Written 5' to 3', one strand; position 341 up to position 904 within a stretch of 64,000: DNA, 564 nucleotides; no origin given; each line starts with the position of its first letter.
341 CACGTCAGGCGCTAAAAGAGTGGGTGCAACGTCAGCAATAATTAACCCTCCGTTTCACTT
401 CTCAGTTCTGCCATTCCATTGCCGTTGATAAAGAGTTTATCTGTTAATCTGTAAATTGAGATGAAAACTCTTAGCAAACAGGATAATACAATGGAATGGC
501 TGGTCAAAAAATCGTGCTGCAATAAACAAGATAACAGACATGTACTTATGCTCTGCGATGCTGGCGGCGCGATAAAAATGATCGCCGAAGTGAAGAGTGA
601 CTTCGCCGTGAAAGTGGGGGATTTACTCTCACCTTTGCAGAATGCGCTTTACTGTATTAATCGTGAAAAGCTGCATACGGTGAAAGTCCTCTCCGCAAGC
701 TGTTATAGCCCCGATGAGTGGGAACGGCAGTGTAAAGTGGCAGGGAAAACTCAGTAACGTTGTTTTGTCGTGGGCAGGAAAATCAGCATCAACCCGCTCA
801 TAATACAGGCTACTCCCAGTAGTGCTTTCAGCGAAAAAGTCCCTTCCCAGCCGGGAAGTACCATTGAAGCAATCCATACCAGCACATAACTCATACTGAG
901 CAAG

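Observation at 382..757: pmrD control region and convergent 3' overlap with arnF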

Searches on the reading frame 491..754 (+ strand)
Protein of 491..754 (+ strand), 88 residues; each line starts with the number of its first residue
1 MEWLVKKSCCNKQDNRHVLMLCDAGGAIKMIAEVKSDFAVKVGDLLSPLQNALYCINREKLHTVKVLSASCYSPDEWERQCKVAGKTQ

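Call 19: find_homologous_proteins(query=window:491-754:+, max_evalue=0.001)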
Query window:491-754:+ (88 aa): 68 proteins with E <= 0.001 among 68 candidates.
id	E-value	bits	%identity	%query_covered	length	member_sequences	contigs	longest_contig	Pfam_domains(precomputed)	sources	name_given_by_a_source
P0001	6.3e-52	191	99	100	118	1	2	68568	PF11183.15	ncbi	-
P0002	7.6e-52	191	97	100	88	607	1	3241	PF11183.15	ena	-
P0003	3.1e-51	189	99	100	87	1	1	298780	PF11183.15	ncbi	-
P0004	1.9e-50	186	97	99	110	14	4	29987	PF11183.15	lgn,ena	-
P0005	2.3e-50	186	97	99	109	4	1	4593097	PF11183.15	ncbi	ncbi:signal transduction protein PmrD [Escherichia coli]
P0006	4.2e-50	185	95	100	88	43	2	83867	PF11183.15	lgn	-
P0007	5.4e-50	185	97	100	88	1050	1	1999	PF11183.15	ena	-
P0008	6.2e-50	185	98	100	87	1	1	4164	PF11183.15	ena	-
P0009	5.3e-48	179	96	95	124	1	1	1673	PF11183.15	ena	-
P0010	9.0e-47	175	99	91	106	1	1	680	PF11183.15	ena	-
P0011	8.3e-46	172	86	100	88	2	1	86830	PF11183.15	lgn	-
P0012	3.5e-44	166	91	100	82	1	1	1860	PF11183.15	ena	-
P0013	3.7e-44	166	99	88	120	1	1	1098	PF11183.15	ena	-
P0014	1.1e-43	165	89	97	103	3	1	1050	PF11183.15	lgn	-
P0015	3.3e-43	163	91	100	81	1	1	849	PF11183.15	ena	-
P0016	7.6e-43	162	87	98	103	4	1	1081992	PF11183.15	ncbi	-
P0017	3.0e-42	160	81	100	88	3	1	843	PF11183.15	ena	-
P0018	4.4e-42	160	87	98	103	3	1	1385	PF11183.15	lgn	-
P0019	8.4e-42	159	88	98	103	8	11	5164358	PF11183.15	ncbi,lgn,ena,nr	ncbi:polymyxin B resistance protein PmrD [Escherichia coli]|nr:polymyxin B resistance protein PmrD [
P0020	2.1e-41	158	80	100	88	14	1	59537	PF11183.15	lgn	-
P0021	3.6e-41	157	81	100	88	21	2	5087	PF11183.15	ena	-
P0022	5.6e-41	156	95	88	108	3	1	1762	PF11183.15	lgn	-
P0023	4.2e-39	150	95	84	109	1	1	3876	PF11183.15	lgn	-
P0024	7.5e-39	149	85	100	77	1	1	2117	PF11183.15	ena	-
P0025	8.9e-39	149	100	80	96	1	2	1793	PF11183.15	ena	-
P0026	9.6e-39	149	77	100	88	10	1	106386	PF11183.15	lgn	-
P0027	1.9e-38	148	84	100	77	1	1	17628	PF11183.15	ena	-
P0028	2.8e-38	148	100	78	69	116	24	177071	PF11183.15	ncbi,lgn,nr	ncbi:MAG: signal transduction protein PmrD, partial [Enterobacteriaceae bacterium]|nr:signal transdu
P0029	2.2e-36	141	78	98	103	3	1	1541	PF11183.15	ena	-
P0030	2.3e-36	141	75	100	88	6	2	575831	PF11183.15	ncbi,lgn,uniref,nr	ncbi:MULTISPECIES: signal transduction protein PmrD [unclassified Escherichia]|uniref:signal transdu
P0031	1.6e-35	139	100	73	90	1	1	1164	PF11183.15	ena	-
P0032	1.1e-34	136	96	80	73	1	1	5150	PF11183.15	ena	-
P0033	3.0e-34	135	96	76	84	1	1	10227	PF11183.15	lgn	-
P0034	4.0e-31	125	98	67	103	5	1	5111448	PF11183.15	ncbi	-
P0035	3.4e-28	115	98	65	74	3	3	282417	PF11183.15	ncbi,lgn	-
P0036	5.4e-28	115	83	80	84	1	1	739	PF11183.15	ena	-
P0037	1.1e-27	114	100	61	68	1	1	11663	PF11183.15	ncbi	-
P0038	1.1e-27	114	66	90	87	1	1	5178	PF11183.15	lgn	-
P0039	2.9e-27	112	81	73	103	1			PF11183.15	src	-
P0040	1.1e-26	111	62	98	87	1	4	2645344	PF11183.15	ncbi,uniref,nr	ncbi:signal transduction protein PmrD [Citrobacter amalonaticus]|uniref:Signal transduction protein 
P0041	2.6e-26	109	86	72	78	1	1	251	PF11183.15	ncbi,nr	ncbi:signal transduction protein PmrD, partial [Escherichia coli]|nr:signal transduction protein Pmr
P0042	5.6e-26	108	93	67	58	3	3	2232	PF11183.15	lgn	-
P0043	3.9e-24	102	100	55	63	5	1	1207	PF11183.15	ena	-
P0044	2.8e-23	100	92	60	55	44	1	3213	PF11183.15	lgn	-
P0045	3.0e-23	100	94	57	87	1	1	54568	PF11183.15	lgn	-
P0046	5.5e-23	99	61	90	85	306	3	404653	PF11183.15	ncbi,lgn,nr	ncbi:signal transduction protein PmrD [Salmonella enterica]|nr:signal transduction protein PmrD [Sal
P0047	3.9e-22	96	78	74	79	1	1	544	PF11183.15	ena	-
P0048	7.0e-22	95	98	52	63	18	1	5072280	PF11183.15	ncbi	-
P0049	1.2e-21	94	98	55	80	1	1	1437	PF11183.15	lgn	-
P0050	2.5e-21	93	98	51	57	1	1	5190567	PF11183.15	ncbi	-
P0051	3.0e-21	93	92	56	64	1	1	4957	PF11183.15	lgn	-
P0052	5.2e-21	92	85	61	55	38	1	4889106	PF11183.15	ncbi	-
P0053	1.2e-20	91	85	60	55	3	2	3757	PF11183.15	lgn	-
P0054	2.7e-20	90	96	51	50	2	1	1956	PF11183.15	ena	-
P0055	3.6e-20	90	93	52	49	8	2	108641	PF11183.15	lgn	-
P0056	3.9e-20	90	100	49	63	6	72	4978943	PF11183.15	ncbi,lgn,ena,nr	ncbi:polymyxin B resistance protein PmrD [Escherichia coli]|nr:polymyxin B resistance protein PmrD [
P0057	4.9e-20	89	61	86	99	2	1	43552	PF11183.15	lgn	-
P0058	8.8e-20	88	83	60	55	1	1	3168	PF11183.15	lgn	-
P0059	1.4e-19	88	100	48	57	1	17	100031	PF11183.15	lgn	-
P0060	2.6e-19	87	69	69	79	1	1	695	PF11183.15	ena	-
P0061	8.5e-19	85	93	49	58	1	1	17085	PF11183.15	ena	-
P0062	2.7e-18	84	100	45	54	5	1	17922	PF11183.15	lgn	-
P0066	4.3e-8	51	64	60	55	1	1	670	PF11183.15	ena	-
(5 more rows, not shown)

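Call 21: find_related_loci(query=A1, collection=genome_contigs, flank=2500)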
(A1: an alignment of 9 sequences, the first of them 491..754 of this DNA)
Query A1 (88 aa) in genome_contigs; peptide patterns used: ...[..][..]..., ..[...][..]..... (x = any residue, [..] = any of these).
23 stretches matched a pattern; 11 encode a relative of the query (tblastn E <= 1e-3); 11 distinct loci.
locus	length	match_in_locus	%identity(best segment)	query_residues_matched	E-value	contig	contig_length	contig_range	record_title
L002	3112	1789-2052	93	1-88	4e-54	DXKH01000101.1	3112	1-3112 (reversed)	MAG TPA_asm: Citrobacter sp. isolate HRGM_Genome_0066 HRGM_Genome_0066_101, whole genome shotgun sequence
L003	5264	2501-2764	93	1-88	7e-54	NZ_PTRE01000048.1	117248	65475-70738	Escherichia sp. MOD1-EC7003 MOD1-EC7003_48_length_117248_cov_116, whole genome shotgun sequence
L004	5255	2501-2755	94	1-85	8e-53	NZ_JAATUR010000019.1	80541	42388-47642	Escherichia coli strain SCPM-O-B-8794 19length=80541, whole genome shotgun sequence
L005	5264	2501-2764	80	1-88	1e-46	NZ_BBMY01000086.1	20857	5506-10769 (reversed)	Escherichia albertii NBRC 107761 = DSM 17582 strain NBRC 107761, whole genome shotgun sequence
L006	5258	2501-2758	62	1-86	8e-34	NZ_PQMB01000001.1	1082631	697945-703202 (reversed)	Citrobacter amalonaticus strain S646 scaffold1.1, whole genome shotgun sequence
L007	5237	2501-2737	58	1-79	1e-29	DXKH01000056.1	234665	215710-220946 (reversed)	MAG TPA_asm: Citrobacter sp. isolate HRGM_Genome_0066 HRGM_Genome_0066_56, whole genome shotgun sequence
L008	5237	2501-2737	58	1-79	6e-30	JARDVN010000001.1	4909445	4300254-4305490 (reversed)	Citrobacter amalonaticus strain AUH_CA_2023_1 contig_2, whole genome shotgun sequence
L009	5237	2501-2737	58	1-79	5e-29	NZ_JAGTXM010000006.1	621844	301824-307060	Citrobacter amalonaticus strain ku-bf3 scaffold_5, whole genome shotgun sequence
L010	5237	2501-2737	59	1-79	1e-28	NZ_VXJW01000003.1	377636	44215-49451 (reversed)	Salmonella enterica subsp. arizonae strain CCUG 6322T contig_0000003, whole genome shotgun sequence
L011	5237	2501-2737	54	1-79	1e-25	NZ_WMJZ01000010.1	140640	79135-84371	Intestinirhabdus alba strain BIT-B35 Scaffold10, whole genome shotgun sequence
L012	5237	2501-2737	61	1-79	2e-29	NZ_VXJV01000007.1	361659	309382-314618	Salmonella enterica subsp. diarizonae strain CCUG 30040T contig_0000007, whole genome shotgun sequence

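Call 42: find_encoding_contigs(protein=P0046, flank=2500, max_places=2)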
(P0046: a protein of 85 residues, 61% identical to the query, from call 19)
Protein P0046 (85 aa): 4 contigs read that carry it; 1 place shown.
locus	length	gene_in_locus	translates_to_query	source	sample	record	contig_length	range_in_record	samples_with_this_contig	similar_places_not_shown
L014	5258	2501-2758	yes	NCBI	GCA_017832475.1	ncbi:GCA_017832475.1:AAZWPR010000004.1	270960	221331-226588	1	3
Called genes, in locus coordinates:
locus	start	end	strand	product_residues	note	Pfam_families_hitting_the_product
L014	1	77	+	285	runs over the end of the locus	PF00378:ECH_1, PF16113:ECH_2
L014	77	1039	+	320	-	PF21508:MenC_N, PF13378:MR_MLE_C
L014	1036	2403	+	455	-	PF00501:AMP-binding, PF13193:AMP-binding_C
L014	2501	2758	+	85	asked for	PF11183:PmrD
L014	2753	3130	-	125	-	-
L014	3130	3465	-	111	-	PF00892:EamA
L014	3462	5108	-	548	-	PF02366:PMT, PF13231:PMT_2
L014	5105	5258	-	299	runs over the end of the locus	PF01522:Polysacc_deac_1 (weak)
